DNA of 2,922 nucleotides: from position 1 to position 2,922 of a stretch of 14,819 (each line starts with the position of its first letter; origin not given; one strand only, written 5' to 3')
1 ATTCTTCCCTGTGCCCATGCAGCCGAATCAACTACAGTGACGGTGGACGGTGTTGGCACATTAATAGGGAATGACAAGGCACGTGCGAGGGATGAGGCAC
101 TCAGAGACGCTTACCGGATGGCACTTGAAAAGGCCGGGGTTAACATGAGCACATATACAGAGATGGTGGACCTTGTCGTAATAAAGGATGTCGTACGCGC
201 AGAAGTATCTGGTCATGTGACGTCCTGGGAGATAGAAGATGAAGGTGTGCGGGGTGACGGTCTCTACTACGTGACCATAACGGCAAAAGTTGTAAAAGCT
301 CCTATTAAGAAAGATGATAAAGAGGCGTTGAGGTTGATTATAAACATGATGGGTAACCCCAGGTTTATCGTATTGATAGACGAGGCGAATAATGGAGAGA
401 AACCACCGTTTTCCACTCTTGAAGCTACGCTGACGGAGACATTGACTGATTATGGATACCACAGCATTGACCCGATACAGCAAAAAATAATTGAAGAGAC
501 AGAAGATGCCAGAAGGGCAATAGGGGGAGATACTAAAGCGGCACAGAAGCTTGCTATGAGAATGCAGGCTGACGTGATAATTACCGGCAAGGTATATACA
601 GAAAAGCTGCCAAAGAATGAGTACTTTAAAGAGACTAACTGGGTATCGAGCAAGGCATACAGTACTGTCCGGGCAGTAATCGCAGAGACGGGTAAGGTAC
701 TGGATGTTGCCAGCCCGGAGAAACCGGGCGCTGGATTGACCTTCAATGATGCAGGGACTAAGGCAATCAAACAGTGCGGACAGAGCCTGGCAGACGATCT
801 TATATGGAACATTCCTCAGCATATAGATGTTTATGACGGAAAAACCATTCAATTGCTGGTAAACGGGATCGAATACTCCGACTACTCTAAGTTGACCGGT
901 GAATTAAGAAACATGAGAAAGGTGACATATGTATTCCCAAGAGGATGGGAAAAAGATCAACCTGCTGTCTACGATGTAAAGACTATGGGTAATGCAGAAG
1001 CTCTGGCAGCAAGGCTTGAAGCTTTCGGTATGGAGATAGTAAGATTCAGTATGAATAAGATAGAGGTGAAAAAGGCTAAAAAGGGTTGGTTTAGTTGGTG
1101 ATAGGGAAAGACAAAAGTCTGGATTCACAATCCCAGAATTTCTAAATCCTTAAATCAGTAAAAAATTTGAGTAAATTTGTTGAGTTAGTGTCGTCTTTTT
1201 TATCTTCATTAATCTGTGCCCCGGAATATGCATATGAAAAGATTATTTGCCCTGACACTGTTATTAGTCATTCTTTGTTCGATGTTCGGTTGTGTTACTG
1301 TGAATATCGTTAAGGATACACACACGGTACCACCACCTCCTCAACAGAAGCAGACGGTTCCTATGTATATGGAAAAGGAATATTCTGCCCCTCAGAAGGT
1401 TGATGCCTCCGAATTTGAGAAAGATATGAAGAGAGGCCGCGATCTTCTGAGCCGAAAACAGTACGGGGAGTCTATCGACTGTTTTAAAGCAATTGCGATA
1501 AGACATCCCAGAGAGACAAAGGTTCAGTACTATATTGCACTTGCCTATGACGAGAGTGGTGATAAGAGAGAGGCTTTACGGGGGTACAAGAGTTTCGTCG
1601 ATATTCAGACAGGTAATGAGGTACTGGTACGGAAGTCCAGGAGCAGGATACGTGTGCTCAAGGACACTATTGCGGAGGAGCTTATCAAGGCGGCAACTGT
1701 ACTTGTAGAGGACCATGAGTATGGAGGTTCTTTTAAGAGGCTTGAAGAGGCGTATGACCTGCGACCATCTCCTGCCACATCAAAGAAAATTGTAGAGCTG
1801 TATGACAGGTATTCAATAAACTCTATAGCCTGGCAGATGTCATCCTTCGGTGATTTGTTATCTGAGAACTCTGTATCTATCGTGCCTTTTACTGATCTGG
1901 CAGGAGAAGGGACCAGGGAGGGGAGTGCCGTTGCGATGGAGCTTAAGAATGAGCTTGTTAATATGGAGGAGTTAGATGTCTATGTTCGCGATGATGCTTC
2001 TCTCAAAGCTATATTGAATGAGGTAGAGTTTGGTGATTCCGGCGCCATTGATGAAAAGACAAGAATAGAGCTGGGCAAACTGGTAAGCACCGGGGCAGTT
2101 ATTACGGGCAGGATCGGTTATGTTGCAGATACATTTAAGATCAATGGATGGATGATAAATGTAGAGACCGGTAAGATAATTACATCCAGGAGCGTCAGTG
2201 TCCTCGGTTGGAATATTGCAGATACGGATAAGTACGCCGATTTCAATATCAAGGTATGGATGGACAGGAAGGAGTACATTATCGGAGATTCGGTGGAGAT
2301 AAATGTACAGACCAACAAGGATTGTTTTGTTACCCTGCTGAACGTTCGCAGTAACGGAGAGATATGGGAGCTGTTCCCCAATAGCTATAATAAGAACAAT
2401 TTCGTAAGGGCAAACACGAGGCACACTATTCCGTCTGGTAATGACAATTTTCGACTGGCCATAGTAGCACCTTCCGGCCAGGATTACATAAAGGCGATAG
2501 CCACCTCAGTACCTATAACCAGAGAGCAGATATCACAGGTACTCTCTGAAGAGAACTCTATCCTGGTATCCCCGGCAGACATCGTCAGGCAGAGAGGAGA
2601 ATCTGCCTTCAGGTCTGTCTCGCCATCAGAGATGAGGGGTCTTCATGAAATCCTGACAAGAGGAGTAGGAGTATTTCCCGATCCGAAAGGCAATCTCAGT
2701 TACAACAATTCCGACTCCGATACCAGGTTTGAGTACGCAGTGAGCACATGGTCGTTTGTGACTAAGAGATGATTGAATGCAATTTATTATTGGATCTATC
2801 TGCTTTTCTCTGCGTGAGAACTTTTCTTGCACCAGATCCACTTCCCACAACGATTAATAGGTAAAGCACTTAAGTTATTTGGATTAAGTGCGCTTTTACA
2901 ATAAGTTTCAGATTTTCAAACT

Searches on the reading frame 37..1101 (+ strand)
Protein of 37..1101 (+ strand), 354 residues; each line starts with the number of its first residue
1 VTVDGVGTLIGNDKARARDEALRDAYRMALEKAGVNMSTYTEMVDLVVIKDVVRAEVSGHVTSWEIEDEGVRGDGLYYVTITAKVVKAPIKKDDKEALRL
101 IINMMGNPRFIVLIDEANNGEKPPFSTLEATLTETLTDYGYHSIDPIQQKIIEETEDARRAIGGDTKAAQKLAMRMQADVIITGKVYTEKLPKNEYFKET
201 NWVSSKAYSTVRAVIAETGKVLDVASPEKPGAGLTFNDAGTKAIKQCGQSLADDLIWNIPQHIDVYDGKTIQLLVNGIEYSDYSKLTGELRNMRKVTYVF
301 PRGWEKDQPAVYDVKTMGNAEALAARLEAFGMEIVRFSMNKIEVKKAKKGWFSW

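Call 6: search_protein_families(library=ncbifam, proteins=[window:37-1101:+], max_evalue=0.01)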
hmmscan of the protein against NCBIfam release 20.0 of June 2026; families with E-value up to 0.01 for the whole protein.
window:37-1101:+ (354 aa): 1 family
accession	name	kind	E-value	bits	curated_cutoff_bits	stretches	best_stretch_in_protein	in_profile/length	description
NF033164.1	lipo_LipL46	equivalog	8.1e-08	31.3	400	1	3-296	43-349/413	lipoprotein LipL46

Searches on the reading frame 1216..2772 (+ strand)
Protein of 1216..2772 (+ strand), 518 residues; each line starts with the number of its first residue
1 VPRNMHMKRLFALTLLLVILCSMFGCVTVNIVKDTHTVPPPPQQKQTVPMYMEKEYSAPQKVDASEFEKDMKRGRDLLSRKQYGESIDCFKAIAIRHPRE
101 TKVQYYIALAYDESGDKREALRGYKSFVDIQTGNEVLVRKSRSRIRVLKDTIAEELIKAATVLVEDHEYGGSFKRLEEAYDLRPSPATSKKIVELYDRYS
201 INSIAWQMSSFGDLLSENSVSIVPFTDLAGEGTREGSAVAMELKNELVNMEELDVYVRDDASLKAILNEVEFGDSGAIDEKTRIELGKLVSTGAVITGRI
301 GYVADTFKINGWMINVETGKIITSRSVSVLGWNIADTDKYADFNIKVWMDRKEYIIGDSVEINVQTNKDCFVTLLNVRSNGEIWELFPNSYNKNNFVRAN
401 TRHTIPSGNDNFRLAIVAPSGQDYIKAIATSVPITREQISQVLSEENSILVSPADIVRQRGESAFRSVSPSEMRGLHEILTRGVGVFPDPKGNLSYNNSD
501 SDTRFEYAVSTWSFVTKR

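Call 6: search_protein_families(library=ncbifam, proteins=[window:1216-2772:+], max_evalue=0.01)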
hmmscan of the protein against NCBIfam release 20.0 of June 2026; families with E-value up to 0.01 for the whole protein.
window:1216-2772:+ (518 aa): 3 families
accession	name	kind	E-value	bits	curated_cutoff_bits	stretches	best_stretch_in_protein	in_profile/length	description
TIGR02795.1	tol_pal_ybgF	equivalog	0.0046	17.5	90.1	1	68-128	3-66/119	tol-pal system protein YbgF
TIGR03302.1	OM_YfiO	subfamily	0.0052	16.3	81.4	0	62-130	28-99/239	outer membrane protein assembly factor BamD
NF040959.1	MamA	equivalog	0.0083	15.6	200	0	77-129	115-201/204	magnetosome protein MamA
